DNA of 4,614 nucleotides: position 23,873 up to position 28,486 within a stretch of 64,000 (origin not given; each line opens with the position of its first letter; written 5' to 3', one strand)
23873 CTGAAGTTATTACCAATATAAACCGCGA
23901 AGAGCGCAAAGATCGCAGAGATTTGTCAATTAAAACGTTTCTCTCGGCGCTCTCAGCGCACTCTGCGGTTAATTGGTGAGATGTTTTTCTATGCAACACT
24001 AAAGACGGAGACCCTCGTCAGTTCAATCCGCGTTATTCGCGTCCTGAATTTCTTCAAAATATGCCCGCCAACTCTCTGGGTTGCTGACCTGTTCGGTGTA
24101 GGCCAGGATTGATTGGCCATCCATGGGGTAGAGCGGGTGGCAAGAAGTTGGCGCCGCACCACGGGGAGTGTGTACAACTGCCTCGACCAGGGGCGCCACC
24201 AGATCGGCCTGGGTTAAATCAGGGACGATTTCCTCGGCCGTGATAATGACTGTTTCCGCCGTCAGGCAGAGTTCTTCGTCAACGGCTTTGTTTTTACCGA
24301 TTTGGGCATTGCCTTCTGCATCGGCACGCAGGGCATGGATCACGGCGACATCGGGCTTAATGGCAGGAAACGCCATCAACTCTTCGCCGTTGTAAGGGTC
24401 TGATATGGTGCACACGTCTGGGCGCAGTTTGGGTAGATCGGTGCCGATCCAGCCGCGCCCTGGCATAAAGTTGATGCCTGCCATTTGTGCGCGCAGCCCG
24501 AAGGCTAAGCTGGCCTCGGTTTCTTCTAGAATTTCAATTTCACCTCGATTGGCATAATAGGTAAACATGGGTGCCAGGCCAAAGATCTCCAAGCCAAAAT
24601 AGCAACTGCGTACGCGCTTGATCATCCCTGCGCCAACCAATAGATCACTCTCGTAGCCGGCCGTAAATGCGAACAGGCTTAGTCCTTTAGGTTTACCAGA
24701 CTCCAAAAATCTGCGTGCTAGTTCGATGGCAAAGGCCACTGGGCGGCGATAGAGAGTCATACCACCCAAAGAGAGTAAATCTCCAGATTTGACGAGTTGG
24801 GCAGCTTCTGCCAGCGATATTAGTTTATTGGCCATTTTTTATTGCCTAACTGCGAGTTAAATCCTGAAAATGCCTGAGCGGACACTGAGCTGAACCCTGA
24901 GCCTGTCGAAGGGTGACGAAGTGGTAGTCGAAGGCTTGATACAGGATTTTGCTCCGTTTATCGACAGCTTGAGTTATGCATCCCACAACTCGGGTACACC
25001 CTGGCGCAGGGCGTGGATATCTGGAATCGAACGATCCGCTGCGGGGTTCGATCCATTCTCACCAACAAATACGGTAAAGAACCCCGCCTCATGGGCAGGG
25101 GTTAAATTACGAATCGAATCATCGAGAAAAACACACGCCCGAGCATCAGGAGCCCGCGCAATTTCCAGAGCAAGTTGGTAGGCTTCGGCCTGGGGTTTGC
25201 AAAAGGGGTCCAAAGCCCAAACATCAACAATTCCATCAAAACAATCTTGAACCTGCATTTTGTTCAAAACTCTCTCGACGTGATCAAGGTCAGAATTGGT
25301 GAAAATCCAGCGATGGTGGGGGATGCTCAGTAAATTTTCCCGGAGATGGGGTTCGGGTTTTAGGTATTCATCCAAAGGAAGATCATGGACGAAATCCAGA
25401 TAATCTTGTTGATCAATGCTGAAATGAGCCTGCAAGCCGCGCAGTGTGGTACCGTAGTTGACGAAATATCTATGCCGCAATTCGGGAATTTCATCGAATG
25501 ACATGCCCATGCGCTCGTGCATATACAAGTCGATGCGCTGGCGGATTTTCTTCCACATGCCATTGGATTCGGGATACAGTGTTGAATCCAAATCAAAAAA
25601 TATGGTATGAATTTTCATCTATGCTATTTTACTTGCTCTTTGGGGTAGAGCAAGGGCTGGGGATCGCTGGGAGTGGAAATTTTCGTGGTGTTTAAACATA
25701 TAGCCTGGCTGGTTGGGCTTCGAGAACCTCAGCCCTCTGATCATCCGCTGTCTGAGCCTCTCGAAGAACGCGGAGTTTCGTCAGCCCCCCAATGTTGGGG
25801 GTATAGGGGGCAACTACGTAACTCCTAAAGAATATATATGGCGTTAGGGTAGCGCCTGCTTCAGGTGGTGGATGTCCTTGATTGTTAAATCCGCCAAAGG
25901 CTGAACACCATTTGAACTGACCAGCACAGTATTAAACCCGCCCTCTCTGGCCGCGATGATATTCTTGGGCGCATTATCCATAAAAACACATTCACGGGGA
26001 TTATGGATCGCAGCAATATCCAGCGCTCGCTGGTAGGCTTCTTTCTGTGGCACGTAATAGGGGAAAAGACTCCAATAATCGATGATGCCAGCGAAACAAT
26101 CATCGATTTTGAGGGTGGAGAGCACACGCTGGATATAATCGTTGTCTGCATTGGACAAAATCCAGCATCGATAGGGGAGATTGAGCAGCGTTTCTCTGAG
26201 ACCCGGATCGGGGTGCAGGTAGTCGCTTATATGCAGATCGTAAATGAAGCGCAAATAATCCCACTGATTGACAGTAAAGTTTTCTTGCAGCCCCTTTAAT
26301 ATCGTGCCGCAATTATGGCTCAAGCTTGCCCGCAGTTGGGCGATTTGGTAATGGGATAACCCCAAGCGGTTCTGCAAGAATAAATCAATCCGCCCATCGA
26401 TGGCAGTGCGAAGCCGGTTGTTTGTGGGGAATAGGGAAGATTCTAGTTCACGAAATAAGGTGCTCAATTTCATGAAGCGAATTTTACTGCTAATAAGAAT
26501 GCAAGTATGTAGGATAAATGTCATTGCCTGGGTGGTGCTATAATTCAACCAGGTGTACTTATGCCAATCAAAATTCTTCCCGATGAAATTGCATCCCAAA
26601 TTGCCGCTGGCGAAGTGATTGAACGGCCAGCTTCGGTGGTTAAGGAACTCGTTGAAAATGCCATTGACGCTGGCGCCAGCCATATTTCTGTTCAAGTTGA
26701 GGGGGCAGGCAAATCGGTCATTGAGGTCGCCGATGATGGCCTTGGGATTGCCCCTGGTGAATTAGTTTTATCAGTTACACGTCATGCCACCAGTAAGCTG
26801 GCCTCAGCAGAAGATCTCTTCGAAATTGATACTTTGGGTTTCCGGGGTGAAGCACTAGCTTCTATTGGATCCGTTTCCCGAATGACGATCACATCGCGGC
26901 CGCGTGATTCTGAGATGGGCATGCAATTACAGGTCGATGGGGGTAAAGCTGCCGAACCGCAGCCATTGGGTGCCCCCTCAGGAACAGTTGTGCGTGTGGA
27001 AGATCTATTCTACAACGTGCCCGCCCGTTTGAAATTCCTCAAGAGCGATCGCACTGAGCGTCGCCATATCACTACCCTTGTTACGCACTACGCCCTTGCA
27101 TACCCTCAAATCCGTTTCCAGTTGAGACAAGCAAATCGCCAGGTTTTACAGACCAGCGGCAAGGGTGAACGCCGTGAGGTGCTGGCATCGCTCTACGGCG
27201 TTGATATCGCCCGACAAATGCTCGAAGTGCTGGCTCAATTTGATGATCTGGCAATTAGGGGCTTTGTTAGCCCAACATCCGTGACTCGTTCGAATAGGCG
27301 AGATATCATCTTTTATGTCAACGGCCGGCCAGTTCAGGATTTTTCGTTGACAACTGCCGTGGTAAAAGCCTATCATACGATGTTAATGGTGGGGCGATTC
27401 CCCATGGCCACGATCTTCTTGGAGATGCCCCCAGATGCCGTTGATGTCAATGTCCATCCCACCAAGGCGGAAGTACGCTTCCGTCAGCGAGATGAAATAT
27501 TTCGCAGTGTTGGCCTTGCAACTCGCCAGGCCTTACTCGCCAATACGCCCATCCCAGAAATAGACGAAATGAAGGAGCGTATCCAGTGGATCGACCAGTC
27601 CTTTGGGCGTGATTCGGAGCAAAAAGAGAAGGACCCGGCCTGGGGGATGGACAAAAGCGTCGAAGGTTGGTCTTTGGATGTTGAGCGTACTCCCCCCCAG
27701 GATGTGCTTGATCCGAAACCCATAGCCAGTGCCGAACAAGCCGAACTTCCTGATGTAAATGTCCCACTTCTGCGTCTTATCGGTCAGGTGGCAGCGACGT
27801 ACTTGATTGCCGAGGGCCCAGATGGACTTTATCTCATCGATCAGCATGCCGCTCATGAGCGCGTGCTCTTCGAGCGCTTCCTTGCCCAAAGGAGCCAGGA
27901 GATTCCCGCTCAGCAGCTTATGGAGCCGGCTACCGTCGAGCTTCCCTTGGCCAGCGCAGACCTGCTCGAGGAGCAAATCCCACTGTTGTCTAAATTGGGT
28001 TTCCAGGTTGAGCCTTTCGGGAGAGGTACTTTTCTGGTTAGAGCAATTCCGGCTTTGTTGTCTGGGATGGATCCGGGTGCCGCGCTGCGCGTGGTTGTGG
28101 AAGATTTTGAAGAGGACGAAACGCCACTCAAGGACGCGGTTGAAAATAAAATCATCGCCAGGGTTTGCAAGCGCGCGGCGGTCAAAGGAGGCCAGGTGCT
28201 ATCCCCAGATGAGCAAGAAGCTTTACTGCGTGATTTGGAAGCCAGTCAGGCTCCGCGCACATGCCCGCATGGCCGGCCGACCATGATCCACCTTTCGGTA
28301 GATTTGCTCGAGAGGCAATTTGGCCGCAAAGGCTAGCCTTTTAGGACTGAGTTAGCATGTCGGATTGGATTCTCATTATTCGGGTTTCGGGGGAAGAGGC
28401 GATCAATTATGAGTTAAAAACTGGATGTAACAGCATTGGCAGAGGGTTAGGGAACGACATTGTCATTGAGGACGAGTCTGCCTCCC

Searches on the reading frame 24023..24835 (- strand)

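Call 81: search_protein_families(library=pfam, proteins=[window:24023-24835:-], max_evalue=0.00001)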
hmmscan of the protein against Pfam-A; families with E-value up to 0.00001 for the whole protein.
window:24023-24835:- (270 aa): 1 family
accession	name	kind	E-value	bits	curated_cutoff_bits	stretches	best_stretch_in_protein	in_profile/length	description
PF01144.29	CoA_trans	-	2e-14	53.9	23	1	7-206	3-195/217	Coenzyme A transferase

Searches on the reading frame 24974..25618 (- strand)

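Call 81: search_protein_families(library=pfam, proteins=[window:24974-25618:-], max_evalue=0.00001)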
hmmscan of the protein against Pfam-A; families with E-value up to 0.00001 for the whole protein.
window:24974-25618:- (214 aa): 2 families
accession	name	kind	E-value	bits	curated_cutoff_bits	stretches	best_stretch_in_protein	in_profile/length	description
PF00702.32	Hydrolase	-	1.3e-12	49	26.4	1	3-179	1-191/191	haloacid dehalogenase-like hydrolase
PF13419.12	HAD_2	-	8e-08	33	23.8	1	6-185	1-178/178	Haloacid dehalogenase-like hydrolase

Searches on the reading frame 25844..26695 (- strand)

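Call 81: search_protein_families(library=pfam, proteins=[window:25844-26695:-], max_evalue=0.00001)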
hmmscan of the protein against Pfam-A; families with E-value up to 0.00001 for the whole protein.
window:25844-26695:- (283 aa): 1 family
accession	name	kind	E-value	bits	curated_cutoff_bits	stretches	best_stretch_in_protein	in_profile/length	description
PF00702.32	Hydrolase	-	4e-08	34.3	26.4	1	131-253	70-191/191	haloacid dehalogenase-like hydrolase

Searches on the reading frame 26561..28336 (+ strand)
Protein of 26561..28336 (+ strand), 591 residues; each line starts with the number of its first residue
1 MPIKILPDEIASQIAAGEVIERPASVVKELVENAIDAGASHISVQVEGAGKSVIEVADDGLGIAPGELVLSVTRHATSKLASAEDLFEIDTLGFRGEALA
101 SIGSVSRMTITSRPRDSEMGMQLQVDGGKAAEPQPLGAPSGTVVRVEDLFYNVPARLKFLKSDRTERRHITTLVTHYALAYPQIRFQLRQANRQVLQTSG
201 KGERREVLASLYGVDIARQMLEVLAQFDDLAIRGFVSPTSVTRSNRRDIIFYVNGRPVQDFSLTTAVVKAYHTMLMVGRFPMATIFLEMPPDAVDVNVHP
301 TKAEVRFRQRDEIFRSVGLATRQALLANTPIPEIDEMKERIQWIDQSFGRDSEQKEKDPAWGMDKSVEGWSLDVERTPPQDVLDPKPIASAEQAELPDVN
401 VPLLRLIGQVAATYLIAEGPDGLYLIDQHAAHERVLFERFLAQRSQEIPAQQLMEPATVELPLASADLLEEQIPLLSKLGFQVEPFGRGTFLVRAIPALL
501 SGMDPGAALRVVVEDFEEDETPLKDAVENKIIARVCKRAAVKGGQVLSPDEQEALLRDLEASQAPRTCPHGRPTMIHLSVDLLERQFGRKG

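Call 44: search_protein_families(library=pfam, proteins=[window:26561-28336:+], max_evalue=0.00001)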
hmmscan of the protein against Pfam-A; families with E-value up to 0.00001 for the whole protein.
window:26561-28336:+ (591 aa): 4 families
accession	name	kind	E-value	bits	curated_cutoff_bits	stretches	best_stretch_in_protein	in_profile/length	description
PF01119.25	DNA_mis_repair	-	7.2e-35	119.6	26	1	209-325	2-118/119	DNA mismatch repair protein, C-terminal domain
PF08676.16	MutL_C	-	1.5e-34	119.2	25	1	407-545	1-140/142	MutL C terminal dimerisation domain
PF13589.12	HATPase_c_3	-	3.8e-11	43.6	25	1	24-126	4-106/137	Histidine kinase-, DNA gyrase B-, and HSP90-like ATPase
PF02518.31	HATPase_c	-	3.5e-07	31.1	26.4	1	21-77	4-63/111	Histidine kinase-, DNA gyrase B-, and HSP90-like ATPase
